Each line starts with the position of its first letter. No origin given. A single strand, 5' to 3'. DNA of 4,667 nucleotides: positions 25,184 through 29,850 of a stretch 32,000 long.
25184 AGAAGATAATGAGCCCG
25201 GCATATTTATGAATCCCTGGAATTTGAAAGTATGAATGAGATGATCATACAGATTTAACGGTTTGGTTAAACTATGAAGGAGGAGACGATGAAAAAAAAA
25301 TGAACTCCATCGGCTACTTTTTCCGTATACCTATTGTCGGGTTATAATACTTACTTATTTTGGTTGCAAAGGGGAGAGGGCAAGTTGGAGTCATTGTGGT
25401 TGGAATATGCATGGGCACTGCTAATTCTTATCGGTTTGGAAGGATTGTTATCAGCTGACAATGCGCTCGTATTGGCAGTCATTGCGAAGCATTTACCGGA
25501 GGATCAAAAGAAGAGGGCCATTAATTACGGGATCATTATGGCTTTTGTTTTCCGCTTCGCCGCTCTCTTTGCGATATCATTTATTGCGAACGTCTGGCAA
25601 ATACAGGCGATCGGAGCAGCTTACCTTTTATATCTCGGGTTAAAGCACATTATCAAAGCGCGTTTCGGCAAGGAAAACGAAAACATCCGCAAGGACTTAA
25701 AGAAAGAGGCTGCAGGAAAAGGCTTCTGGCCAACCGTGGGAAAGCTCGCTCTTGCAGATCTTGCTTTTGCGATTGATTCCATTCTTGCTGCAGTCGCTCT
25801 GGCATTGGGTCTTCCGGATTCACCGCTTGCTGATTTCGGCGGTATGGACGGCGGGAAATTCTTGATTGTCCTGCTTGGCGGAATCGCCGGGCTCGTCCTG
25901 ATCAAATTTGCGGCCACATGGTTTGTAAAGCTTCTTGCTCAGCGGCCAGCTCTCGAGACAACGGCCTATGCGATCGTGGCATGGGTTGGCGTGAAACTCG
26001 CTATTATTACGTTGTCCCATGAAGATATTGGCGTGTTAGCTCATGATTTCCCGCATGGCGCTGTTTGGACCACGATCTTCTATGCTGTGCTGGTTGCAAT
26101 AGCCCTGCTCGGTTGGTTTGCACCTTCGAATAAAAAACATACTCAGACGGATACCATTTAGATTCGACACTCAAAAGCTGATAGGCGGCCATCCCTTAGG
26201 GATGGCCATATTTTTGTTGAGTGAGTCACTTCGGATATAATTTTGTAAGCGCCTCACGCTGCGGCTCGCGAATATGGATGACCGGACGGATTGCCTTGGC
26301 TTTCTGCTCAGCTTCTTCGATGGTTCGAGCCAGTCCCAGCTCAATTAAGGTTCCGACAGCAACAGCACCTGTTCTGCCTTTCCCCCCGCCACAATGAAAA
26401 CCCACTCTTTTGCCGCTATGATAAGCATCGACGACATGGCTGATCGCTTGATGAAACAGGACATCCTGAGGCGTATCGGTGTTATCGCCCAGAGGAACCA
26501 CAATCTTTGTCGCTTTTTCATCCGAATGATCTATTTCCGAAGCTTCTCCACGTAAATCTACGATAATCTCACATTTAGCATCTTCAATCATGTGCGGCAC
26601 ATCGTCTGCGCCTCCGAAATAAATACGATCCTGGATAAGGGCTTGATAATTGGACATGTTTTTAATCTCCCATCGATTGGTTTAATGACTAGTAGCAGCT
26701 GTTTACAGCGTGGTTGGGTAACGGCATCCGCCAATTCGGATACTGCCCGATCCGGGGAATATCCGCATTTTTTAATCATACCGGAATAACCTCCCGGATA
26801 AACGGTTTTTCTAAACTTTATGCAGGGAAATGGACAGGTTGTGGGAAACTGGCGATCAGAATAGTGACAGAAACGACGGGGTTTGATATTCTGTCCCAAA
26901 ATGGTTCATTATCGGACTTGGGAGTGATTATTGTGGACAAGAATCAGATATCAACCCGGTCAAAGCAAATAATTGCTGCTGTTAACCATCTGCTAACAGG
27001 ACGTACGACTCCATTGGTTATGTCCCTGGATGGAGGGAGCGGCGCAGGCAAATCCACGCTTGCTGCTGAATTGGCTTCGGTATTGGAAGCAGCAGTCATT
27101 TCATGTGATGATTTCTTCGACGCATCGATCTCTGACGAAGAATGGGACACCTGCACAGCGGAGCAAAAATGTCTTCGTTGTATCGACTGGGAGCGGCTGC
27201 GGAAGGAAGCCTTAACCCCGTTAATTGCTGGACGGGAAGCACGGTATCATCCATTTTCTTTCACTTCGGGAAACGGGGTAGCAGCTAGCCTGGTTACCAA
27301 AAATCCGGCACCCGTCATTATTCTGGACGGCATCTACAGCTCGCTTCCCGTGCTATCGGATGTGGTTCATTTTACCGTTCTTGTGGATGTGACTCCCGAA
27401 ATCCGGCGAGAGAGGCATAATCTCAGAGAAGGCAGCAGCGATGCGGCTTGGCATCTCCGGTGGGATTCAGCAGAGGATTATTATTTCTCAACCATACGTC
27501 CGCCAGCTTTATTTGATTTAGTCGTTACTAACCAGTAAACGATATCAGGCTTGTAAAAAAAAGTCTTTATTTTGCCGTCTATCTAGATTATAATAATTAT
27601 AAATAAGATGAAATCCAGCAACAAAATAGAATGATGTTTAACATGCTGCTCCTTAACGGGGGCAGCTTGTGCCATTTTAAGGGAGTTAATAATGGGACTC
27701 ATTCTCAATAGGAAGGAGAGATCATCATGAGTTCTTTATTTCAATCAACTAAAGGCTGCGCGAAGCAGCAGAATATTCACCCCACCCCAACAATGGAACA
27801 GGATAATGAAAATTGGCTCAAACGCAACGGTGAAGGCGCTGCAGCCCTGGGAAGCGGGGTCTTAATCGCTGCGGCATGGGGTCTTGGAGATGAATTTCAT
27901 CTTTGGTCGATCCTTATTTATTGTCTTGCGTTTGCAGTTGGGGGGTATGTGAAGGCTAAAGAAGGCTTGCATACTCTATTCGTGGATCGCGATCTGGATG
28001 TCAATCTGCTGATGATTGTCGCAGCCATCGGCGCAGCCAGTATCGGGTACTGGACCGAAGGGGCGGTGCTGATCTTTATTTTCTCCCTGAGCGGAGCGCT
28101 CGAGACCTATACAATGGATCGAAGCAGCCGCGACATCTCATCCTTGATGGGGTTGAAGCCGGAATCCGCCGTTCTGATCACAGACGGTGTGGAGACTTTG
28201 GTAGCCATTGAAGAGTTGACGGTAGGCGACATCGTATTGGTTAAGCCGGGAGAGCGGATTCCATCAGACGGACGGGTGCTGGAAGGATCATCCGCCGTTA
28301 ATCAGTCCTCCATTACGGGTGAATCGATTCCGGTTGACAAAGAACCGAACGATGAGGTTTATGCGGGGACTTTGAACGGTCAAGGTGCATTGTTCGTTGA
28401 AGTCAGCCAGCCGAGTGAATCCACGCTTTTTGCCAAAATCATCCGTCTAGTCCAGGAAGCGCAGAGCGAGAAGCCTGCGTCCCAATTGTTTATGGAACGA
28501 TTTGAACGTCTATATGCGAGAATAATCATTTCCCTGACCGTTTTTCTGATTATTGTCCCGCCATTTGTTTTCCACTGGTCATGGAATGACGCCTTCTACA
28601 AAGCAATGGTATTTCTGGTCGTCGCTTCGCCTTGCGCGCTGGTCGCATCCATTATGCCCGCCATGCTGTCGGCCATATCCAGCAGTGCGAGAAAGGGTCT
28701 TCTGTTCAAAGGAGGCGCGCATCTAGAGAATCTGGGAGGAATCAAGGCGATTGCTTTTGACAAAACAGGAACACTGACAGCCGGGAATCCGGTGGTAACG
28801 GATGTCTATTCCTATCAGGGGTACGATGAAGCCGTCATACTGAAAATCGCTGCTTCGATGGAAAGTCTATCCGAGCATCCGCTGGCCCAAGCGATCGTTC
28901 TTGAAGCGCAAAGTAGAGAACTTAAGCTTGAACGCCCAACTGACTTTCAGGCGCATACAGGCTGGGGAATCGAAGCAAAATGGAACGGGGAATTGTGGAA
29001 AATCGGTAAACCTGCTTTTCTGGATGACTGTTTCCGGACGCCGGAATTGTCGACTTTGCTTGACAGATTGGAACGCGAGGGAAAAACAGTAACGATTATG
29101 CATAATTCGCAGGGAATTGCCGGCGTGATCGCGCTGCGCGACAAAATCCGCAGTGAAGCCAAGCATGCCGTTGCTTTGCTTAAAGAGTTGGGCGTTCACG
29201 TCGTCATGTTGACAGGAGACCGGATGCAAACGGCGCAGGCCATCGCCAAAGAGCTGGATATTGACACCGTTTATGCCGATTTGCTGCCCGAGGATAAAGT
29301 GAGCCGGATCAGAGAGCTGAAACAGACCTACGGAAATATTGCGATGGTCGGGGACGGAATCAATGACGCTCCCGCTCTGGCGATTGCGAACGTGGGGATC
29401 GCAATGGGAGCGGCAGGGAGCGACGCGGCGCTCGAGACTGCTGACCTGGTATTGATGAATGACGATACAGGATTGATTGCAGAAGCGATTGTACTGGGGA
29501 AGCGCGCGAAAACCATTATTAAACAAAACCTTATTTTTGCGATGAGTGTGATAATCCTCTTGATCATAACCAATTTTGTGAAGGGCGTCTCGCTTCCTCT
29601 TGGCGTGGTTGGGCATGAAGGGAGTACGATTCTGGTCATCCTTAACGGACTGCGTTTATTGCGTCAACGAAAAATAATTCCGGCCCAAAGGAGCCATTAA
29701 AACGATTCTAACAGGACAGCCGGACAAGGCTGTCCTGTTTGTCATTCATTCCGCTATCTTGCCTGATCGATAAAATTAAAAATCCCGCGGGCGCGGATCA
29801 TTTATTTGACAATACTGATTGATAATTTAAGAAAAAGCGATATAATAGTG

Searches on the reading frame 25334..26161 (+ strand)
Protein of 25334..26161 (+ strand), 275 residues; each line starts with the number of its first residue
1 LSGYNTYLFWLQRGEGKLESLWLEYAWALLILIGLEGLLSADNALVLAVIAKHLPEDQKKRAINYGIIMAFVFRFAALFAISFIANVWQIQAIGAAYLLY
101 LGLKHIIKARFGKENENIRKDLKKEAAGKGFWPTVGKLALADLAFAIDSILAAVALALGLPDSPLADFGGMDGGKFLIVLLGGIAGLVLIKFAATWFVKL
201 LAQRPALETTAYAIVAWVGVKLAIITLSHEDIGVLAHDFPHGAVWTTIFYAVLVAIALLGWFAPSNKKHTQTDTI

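Call 50: search_protein_families(library=pfam, proteins=[window:25334-26161:+], max_evalue=0.00001)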
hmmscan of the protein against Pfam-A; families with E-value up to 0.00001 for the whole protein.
window:25334-26161:+ (275 aa): 1 family
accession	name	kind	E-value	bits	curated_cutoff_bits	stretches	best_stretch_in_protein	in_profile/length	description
PF03741.22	TerC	-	1.1e-42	146.3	27.8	1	32-224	3-176/178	Integral membrane protein TerC family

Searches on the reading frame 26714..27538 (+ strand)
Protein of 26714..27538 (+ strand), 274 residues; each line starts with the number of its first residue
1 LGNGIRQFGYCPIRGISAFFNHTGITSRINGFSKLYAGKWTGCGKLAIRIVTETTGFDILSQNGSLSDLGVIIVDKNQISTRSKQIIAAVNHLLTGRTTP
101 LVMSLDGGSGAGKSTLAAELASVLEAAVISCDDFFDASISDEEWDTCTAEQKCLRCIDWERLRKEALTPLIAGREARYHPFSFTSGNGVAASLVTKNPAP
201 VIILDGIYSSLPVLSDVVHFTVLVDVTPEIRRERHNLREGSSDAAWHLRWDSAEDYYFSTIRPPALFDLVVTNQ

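Call 50: search_protein_families(library=pfam, proteins=[window:26714-27538:+], max_evalue=0.00001)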
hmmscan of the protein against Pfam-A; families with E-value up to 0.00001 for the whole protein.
window:26714-27538:+ (274 aa): 0 families

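Call 51: search_protein_families(library=pfam, proteins=[window:26714-27538:+], max_evalue=0.001)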
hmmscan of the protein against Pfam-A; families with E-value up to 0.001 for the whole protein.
window:26714-27538:+ (274 aa): 4 families
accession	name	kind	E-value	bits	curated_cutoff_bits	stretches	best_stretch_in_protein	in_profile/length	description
PF13671.12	AAA_33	-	0.0002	22.1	27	0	106-140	5-39/143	AAA domain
PF00485.24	PRK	-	0.00023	21.5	22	1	102-232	1-143/196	Phosphoribulokinase / Uridine kinase family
PF13238.12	AAA_18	-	0.00056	20.8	29.4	0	107-242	5-115/128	AAA domain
PF13191.12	AAA_16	-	0.00063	20.7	32.6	1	87-177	9-93/167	AAA ATPase domain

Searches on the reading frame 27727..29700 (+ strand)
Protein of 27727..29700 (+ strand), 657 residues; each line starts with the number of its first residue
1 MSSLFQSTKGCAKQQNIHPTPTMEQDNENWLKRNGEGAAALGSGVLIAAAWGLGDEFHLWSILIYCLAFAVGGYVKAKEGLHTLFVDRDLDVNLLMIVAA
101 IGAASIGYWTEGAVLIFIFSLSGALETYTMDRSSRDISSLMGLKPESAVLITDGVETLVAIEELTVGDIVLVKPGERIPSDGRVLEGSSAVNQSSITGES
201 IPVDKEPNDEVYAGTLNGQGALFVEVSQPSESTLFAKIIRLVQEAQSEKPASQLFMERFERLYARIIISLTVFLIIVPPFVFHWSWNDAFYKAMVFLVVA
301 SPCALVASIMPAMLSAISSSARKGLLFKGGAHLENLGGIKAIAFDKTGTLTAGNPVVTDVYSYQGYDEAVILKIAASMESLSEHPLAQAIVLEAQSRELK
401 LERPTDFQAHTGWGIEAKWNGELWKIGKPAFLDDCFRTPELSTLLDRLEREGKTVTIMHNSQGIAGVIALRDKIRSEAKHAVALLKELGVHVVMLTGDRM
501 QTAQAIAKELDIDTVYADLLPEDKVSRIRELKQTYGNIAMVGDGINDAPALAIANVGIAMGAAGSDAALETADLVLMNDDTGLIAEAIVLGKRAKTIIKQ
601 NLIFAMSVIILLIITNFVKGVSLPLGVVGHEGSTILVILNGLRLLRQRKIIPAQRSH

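Call 50: search_protein_families(library=pfam, proteins=[window:27727-29700:+], max_evalue=0.00001)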
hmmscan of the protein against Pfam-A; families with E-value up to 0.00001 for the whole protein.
window:27727-29700:+ (657 aa): 3 families
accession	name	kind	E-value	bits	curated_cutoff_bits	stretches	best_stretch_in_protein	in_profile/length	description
PF00122.25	E1-E2_ATPase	-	9.8e-50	169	28.1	1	143-323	2-181/181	E1-E2 ATPase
PF00702.32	Hydrolase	-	4.1e-37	128.9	26.4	1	339-554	1-190/191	haloacid dehalogenase-like hydrolase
PF08282.18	Hydrolase_3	-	2.2e-06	28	20.9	0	535-588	203-255/255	haloacid dehalogenase-like hydrolase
